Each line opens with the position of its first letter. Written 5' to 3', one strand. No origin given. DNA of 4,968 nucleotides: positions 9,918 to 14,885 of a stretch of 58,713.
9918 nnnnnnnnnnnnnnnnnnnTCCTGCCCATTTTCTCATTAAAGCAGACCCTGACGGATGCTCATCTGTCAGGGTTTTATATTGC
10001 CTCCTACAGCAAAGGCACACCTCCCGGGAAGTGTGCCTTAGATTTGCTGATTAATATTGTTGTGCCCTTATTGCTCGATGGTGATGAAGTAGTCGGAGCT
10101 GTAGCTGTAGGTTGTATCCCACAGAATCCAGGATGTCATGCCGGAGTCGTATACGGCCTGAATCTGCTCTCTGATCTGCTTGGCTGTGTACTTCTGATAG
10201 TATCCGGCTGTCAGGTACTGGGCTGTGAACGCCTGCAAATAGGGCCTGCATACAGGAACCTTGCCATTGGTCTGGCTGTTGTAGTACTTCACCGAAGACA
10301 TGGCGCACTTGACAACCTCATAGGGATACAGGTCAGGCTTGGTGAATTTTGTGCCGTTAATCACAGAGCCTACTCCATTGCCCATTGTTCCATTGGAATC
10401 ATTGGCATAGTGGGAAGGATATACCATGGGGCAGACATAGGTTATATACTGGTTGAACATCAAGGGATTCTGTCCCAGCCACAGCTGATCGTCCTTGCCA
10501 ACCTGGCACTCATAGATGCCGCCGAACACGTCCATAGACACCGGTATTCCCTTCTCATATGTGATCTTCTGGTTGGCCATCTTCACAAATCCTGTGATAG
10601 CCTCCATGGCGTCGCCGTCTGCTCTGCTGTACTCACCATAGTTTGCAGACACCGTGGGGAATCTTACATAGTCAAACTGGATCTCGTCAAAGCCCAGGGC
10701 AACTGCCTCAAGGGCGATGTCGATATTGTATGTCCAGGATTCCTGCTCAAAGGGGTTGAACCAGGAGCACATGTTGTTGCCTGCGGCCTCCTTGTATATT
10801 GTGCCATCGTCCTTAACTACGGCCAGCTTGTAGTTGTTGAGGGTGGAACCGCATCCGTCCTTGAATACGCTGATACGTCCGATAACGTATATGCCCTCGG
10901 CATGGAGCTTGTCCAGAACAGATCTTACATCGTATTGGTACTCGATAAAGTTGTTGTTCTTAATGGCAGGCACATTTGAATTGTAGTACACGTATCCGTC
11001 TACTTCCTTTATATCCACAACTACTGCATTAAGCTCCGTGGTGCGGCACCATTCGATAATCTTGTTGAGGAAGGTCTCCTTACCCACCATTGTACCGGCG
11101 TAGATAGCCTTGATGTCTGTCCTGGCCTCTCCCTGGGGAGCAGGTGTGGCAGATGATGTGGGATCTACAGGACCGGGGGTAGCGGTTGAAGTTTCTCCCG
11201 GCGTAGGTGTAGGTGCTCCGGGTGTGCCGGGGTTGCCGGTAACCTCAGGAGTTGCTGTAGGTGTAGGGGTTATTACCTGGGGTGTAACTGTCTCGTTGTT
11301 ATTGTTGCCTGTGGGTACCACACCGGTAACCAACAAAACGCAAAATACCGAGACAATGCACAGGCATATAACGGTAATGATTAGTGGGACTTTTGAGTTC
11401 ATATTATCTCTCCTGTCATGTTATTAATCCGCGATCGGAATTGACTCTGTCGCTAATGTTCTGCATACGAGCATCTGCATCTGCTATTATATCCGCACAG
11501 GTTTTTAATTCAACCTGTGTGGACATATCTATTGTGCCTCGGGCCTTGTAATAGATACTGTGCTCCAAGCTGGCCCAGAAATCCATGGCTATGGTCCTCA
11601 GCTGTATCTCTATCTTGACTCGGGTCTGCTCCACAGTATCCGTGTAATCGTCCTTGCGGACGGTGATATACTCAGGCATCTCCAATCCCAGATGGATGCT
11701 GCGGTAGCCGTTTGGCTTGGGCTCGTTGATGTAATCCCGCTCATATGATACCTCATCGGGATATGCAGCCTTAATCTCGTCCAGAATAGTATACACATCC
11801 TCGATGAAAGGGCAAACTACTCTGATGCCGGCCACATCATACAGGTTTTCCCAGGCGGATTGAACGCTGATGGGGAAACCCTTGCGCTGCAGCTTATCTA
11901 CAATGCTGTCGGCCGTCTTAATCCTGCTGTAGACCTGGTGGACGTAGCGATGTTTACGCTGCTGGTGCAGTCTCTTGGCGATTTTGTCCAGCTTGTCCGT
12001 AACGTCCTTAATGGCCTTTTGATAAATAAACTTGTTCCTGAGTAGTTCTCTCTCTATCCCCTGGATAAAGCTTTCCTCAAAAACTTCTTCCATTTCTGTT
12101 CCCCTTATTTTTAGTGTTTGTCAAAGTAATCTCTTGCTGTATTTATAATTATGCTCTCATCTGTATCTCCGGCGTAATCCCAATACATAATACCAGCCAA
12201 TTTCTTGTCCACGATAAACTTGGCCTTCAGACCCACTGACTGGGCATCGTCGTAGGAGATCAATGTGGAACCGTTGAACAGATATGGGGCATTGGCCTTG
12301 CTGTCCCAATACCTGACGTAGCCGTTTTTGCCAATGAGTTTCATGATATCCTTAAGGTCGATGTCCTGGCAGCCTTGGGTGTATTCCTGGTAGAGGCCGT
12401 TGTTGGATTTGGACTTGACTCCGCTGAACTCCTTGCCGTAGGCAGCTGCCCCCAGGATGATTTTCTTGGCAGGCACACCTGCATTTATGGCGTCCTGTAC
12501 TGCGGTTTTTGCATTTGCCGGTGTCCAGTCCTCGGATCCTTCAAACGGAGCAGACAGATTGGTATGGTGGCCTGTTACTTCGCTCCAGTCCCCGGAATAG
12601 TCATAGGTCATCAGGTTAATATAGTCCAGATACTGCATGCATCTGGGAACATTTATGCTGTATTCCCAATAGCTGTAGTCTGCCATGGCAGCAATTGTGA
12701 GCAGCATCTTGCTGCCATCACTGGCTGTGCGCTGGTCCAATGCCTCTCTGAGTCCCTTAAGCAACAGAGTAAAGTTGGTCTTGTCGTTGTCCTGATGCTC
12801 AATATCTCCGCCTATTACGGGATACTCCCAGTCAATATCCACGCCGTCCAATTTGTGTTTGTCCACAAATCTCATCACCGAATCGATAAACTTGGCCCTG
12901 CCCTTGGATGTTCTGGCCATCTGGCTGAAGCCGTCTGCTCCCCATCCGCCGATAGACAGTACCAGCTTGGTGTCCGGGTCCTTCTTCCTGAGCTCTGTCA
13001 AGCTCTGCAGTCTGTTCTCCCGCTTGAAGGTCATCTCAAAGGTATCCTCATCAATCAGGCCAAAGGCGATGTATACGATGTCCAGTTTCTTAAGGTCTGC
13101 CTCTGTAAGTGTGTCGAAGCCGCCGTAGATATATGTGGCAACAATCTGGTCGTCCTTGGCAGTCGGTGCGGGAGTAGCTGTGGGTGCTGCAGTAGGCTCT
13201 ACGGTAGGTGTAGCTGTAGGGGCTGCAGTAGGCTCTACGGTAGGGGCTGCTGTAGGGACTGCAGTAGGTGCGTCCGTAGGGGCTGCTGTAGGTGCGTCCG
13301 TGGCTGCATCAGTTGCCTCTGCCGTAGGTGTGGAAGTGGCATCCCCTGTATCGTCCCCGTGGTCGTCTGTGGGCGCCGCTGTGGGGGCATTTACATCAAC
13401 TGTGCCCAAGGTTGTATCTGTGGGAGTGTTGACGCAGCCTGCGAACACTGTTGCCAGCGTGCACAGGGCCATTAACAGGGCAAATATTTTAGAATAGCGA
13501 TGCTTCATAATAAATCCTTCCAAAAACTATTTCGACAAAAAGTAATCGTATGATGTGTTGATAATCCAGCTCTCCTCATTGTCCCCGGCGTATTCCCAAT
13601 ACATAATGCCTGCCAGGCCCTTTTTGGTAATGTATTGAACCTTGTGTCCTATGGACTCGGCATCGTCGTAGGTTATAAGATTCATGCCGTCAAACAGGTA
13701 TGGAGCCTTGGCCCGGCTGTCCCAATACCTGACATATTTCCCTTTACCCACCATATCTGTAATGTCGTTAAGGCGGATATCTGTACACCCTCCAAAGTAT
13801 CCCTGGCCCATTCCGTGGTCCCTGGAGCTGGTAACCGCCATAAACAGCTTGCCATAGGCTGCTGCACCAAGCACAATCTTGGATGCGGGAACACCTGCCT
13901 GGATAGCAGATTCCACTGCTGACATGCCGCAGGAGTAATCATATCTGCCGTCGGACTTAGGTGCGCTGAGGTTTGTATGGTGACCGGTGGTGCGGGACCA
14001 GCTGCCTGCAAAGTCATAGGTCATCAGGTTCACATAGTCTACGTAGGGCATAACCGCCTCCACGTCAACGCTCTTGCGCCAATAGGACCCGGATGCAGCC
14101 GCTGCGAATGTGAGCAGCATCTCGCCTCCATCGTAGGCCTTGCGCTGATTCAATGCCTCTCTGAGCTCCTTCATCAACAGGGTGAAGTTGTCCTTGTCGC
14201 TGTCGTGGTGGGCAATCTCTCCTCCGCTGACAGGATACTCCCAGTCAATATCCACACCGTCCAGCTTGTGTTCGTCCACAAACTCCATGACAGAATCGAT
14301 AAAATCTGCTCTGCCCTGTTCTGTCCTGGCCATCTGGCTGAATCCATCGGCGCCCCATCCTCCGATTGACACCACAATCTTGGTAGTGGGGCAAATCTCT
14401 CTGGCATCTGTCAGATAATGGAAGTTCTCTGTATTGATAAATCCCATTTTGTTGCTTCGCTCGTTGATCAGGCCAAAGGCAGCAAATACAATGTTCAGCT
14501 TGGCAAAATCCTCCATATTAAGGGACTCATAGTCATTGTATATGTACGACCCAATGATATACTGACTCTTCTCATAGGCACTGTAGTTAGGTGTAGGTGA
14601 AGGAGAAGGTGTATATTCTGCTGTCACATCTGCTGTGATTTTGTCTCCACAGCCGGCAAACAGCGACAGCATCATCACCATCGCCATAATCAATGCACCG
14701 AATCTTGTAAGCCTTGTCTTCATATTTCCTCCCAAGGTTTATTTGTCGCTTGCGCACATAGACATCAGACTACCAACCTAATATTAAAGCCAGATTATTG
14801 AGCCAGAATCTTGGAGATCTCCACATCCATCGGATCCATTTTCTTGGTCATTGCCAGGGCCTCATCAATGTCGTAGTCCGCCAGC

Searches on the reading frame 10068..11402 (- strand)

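Call 72: search_protein_families(library=pfam, proteins=[window:10068-11402:-])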
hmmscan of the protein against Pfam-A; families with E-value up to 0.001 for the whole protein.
window:10068-11402:- (444 aa): 1 family
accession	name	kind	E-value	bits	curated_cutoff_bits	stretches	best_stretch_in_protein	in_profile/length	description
PF13200.12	DUF4015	-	4.5e-87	292.5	27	1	103-434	6-313/313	Putative glycosyl hydrolase domain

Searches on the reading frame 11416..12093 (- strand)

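Call 72: search_protein_families(library=pfam, proteins=[window:11416-12093:-])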
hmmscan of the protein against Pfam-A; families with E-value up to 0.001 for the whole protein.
window:11416-12093:- (225 aa): 1 family
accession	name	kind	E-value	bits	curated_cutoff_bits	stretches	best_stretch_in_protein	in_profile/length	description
PF04607.23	RelA_SpoT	-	1.8e-30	106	27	1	56-185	1-111/113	Region found in RelA / SpoT proteins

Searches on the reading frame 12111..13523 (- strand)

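Call 72: search_protein_families(library=pfam, proteins=[window:12111-13523:-])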
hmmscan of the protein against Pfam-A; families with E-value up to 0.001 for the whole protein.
window:12111-13523:- (470 aa): 2 families
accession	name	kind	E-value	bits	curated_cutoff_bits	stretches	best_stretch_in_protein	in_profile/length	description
PF00704.34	Glyco_hydro_18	-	1.1e-78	265.6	29.6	1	141-453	16-317/317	Glycosyl hydrolases family 18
PF04886.17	PT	-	4.4e-06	26.6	26.2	1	86-119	2-35/36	PT disordered repeat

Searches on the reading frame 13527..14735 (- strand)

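Call 72: search_protein_families(library=pfam, proteins=[window:13527-14735:-])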
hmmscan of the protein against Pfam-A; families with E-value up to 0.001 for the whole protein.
window:13527-14735:- (402 aa): 2 families
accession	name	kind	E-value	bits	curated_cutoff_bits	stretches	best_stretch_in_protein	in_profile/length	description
PF00704.34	Glyco_hydro_18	-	3.9e-75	253.9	29.6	1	75-385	18-317/317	Glycosyl hydrolases family 18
PF23916.1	TIM-barrel_EndoS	-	2.1e-05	24.8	27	1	98-241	42-171/238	Endo-beta-N-acetylglucosaminidase EndoS TIM-barrel domain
